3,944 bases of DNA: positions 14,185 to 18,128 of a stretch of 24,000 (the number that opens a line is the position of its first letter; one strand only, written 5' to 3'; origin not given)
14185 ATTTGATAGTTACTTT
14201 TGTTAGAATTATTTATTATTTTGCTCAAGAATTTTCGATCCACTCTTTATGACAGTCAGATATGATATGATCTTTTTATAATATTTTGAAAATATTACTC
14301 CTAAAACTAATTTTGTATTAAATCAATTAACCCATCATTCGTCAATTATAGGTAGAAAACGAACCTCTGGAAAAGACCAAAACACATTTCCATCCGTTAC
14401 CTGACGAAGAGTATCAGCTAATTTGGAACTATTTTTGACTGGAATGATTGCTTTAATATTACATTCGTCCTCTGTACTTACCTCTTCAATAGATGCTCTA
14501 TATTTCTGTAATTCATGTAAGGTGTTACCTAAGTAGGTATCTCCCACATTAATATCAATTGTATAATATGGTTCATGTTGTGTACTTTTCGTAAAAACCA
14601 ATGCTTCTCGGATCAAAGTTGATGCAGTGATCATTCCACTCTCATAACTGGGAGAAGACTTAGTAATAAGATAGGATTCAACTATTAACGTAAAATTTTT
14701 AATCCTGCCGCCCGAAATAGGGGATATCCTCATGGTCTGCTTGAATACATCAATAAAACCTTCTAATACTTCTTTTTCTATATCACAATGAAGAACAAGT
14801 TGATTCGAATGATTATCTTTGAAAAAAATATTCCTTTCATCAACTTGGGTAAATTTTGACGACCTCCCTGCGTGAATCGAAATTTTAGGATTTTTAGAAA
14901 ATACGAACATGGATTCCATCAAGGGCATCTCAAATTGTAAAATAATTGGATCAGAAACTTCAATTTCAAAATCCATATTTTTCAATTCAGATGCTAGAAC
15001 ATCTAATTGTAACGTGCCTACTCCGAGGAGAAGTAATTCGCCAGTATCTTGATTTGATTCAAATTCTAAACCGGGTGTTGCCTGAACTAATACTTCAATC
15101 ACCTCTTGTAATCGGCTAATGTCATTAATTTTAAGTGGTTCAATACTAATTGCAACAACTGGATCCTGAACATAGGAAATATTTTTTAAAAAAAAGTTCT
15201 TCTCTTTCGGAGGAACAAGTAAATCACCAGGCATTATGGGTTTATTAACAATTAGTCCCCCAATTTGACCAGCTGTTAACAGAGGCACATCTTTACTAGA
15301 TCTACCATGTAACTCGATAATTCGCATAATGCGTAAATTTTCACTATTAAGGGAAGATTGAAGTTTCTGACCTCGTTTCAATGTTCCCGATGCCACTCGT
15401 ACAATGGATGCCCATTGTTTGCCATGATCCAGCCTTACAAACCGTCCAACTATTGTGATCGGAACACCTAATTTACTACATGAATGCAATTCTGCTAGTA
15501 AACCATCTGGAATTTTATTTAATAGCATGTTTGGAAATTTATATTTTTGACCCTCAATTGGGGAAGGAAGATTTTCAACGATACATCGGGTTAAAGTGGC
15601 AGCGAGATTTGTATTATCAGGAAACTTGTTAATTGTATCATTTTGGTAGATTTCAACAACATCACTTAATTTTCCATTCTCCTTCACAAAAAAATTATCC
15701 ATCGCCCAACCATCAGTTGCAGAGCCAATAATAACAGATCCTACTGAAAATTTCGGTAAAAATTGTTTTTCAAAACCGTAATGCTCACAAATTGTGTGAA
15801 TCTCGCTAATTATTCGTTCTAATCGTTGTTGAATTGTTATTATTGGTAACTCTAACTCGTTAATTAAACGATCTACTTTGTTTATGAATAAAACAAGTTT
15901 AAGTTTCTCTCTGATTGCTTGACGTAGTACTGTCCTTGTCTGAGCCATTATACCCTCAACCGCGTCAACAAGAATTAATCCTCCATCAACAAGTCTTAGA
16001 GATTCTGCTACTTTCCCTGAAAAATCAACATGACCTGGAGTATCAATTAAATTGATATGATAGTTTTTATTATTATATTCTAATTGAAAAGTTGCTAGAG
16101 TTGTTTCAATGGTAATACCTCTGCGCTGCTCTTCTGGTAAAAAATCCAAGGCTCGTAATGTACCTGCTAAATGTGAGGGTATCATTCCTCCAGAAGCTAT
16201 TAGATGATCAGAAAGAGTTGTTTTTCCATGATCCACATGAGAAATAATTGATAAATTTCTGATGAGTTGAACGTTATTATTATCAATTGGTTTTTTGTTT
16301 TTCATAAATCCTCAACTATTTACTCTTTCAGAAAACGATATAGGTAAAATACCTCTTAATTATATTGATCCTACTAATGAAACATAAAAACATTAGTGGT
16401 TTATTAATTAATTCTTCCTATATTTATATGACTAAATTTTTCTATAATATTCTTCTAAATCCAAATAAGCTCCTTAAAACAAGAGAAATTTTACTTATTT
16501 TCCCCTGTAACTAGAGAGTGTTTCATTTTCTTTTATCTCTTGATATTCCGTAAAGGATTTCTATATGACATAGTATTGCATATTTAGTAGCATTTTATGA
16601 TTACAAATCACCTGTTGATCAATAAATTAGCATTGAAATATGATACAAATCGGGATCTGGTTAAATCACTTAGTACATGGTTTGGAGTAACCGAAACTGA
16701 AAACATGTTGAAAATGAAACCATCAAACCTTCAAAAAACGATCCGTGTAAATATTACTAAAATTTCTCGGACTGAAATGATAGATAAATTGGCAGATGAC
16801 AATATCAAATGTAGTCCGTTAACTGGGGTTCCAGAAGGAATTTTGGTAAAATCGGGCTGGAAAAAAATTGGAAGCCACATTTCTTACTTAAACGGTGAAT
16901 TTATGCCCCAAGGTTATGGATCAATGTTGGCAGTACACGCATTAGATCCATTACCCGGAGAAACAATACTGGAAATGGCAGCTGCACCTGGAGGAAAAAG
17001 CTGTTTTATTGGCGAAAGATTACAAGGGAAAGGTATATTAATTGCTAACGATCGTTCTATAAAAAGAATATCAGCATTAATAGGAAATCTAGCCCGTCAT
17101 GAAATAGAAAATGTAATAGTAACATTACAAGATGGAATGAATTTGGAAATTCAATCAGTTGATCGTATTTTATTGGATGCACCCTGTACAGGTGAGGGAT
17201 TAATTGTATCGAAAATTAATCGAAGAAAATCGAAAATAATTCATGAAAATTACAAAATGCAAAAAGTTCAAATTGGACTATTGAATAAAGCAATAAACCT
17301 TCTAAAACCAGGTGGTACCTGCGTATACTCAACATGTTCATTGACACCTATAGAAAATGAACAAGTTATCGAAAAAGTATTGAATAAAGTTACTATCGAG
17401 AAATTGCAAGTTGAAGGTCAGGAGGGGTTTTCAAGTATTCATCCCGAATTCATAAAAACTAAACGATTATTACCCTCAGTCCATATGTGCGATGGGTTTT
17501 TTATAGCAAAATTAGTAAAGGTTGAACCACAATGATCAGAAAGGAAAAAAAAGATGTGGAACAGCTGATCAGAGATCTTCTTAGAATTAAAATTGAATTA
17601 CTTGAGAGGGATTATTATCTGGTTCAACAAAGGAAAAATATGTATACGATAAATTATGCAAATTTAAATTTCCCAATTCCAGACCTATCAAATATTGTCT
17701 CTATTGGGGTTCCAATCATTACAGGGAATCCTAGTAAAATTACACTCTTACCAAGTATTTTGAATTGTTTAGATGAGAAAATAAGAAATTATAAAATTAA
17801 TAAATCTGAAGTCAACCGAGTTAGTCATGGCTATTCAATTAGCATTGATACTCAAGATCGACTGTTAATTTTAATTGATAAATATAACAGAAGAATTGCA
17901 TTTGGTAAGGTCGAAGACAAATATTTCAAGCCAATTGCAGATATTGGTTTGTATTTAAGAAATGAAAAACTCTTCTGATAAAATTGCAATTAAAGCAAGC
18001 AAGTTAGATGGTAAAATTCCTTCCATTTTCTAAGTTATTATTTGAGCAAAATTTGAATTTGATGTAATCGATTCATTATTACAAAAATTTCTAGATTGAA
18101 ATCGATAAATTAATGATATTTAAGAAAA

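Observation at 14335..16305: Divergent EF-2 paralogue lacking the diphthamide histidine, directly flanking the ESCRT locus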

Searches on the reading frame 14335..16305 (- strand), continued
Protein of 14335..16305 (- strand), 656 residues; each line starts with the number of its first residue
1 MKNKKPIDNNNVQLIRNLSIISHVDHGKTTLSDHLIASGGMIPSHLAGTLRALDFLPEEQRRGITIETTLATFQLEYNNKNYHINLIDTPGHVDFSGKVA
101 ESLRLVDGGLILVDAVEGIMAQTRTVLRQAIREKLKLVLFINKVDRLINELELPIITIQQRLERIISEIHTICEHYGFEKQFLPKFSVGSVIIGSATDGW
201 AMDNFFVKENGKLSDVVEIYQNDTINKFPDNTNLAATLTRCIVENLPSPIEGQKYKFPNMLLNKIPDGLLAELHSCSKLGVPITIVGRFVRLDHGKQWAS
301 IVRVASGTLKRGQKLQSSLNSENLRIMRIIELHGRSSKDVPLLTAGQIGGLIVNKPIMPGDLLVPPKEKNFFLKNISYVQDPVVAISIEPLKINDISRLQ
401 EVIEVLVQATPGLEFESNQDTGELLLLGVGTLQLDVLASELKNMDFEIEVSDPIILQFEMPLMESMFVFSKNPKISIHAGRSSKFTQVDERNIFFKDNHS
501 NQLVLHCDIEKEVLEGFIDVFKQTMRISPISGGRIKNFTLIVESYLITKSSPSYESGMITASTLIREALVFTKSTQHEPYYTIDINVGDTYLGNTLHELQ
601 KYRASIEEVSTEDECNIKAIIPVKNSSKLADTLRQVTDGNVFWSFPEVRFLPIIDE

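Call 82: list_cluster_members(proteins=[P0134, P0142, P0147, P0146, P0149, P0137, P0144, P0138, P0132, P0135])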
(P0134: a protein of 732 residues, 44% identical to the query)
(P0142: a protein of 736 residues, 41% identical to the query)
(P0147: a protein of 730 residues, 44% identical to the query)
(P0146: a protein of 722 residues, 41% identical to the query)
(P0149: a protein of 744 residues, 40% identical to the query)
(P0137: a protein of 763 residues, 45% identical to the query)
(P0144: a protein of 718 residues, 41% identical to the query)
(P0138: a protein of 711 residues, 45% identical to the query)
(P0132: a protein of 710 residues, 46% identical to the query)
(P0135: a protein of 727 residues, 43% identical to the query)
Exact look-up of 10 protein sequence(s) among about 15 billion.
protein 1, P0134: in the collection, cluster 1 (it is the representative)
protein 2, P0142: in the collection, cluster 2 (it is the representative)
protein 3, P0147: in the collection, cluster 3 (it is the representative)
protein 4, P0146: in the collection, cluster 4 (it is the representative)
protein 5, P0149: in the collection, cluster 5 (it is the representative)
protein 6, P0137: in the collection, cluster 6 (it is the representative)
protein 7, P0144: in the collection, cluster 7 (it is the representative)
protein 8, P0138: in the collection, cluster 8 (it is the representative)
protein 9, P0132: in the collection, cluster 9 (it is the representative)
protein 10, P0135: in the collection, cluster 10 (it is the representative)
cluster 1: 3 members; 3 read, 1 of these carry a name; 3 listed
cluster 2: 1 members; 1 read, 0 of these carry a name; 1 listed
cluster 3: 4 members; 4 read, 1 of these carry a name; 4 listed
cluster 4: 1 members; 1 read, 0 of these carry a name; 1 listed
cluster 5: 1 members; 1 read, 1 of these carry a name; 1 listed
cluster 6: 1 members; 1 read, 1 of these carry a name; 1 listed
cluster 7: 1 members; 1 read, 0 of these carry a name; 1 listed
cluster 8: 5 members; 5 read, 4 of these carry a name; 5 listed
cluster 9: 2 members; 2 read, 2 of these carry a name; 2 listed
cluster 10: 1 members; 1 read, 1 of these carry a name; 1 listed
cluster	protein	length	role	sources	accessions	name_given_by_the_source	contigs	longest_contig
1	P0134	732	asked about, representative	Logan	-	-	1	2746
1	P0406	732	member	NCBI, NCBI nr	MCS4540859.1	MAG: elongation factor EF-2 [Euryarchaeota archaeon] | elongation factor EF-2 [Euryarchaeota archaeon]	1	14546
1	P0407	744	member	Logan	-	-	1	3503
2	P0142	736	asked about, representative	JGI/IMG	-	-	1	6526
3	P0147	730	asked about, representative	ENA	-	-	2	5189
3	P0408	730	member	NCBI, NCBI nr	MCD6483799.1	MAG: GTP-binding protein [Candidatus Odinarchaeota archaeon] | GTP-binding protein [Candidatus Odinarchaeota archaeon]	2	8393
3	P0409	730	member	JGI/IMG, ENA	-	-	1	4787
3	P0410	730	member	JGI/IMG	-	-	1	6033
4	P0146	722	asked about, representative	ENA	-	-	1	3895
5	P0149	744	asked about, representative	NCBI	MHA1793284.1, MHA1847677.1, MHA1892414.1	MAG: GTP-binding protein [Promethearchaeota archaeon]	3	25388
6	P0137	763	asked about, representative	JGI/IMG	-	elongation factor 2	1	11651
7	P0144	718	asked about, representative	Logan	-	-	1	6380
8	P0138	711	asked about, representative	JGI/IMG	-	elongation factor 2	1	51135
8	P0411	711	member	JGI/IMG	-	elongation factor 2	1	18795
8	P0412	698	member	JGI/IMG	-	elongation factor 2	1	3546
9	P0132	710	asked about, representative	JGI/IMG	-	elongation factor 2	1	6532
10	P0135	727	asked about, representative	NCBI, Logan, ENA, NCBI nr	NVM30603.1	MAG: elongation factor EF-2 [Candidatus Helarchaeota archaeon] | elongation factor EF-2 [Candidatus Helarchaeota archaeon]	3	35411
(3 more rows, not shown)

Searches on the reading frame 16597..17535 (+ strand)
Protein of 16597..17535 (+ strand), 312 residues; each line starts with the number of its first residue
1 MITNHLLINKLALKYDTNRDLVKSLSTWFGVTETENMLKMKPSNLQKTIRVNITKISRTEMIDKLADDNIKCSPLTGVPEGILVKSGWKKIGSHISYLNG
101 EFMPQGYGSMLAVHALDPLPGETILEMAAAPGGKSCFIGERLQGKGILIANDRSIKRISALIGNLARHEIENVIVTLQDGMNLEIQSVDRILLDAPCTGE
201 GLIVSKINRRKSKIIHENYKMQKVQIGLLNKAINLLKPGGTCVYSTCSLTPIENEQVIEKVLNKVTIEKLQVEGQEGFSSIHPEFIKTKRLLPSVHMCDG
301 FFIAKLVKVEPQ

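Call 12: search_protein_families(library=pfam, proteins=[window:16597-17535:+], max_evalue=0.01)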
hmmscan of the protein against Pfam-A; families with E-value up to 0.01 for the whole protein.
window:16597-17535:+ (312 aa): 4 families
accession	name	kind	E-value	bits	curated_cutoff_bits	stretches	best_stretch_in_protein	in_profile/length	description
PF01189.24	Methyltr_RsmB-F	-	2.2e-44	152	27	1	114-306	2-198/199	16S rRNA methyltransferase RsmB/F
PF22458.1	RsmF-B_ferredox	-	3.4e-08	34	27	1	21-86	5-69/74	Methyltr_RsmF/B-like, ferredoxin-like domain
PF13847.12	Methyltransf_31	-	9e-06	25.9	27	1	121-264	4-125/145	Methyltransferase domain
PF17125.10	Methyltr_RsmF_N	-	0.0059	17.4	34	0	22-102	6-81/86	N-terminal domain of 16S rRNA methyltransferase RsmF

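Call 58: search_solved_structures(query=window:16597-17532:+, max_evalue=1e-10)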
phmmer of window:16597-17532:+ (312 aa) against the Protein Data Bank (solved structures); distinct sequences matched with E-value up to 1e-10: 24.
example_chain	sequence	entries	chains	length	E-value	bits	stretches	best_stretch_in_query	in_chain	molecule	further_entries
8fkt_SY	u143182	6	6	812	5.3e-43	150.5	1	9-308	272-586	Probable 28S rRNA (cytosine(4447)-C(5))-methyltransferase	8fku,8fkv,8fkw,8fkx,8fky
8esq_q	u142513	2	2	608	1.3e-41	145.9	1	7-310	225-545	25S rRNA (cytosine-C(5))-methyltransferase nop2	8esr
1ixk_A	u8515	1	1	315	4.5e-40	140.9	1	44-308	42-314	Methyltransferase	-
8i9r_CP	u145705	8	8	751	5.8e-36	127.4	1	3-311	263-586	RNA methyltransferase nop2-like protein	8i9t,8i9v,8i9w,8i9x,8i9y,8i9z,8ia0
6elz_q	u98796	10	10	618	2.3e-35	125.4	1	43-311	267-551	25S rRNA (cytosine(2870)-C(5))-methyltransferase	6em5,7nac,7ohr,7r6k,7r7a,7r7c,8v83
5zvd_B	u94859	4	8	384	2.5e-33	118.7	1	96-310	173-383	389aa long hypothetical nucleolar protein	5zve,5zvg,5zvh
2frx_A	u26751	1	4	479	4.8e-32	114.5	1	44-309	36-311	Hypothetical protein yebU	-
3a4t_A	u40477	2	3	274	1.2e-28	103.3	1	46-309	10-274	Putative methyltransferase MJ0026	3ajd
2yxl_A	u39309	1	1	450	1.8e-28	102.8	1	33-308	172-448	450aa long hypothetical fmu protein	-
3m6u_A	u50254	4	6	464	6.8e-28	100.9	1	91-307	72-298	rRNA methylase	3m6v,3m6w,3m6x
3m4x_A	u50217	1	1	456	8e-28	100.6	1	39-307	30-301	NOL1/NOP2/sun family protein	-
9imb_B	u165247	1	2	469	7.4e-20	74.5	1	104-273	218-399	tRNA (cytosine(72)-C(5))-methyltransferase NSUN6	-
5wwq_A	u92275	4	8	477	7.7e-20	74.4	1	104-273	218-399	Putative methyltransferase NSUN6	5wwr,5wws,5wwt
1sqf_A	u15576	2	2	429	3.3e-17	65.8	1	48-308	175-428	SUN protein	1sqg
4fzv_A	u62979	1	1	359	4.8e-16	62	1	106-266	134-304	Putative methyltransferase NSUN4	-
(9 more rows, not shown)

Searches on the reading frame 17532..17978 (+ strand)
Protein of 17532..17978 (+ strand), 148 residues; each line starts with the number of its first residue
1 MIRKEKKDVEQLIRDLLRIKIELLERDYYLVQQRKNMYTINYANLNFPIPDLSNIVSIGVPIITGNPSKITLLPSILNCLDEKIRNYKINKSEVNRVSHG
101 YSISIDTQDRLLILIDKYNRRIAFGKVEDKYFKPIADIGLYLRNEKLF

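Call 12: search_protein_families(library=pfam, proteins=[window:17532-17978:+], max_evalue=0.01)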
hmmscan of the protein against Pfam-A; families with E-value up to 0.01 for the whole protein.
window:17532-17978:+ (148 aa): 1 family
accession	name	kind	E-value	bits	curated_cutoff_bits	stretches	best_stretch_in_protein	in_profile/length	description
PF03657.19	UPF0113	-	0.0015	19.2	23.8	1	108-144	32-73/73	UPF0113 PUA domain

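Call 57: search_solved_structures(query=window:17532-17975:+, max_evalue=1)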
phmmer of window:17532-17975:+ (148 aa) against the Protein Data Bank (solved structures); distinct sequences matched with E-value up to 1: 1.
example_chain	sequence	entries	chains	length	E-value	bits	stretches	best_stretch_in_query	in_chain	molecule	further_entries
9mt4_G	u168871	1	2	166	0.19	14.5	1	54-125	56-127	Collar protein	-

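Call 61: search_solved_structures(query=A4, max_evalue=1)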
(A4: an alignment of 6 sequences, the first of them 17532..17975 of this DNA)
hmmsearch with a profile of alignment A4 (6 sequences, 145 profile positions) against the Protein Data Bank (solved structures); distinct sequences matched with E-value up to 1: 1.
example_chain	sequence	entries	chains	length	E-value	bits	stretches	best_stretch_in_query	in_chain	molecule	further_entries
6uri_B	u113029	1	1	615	0.04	17.2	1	16-89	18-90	AP-2 complex subunit beta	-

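Call 62: search_protein_families(library=pfam, alignment_id=A4, max_evalue=0.1)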
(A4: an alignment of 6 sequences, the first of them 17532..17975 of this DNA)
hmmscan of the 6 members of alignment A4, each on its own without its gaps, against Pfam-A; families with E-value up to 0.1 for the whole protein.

A. member 1, window:17532-17975:+ (148 aa): 1 family
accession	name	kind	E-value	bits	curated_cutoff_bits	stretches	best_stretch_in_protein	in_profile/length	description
PF03657.19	UPF0113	-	0.0015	19.2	23.8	1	108-144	32-73/73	UPF0113 PUA domain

B. families by the number of members that match (of 6 scanned): 2 families
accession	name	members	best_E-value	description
PF03657.19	UPF0113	4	0.00026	UPF0113 PUA domain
PF01801.21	Cytomega_gL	1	0.041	Cytomegalovirus glycoprotein L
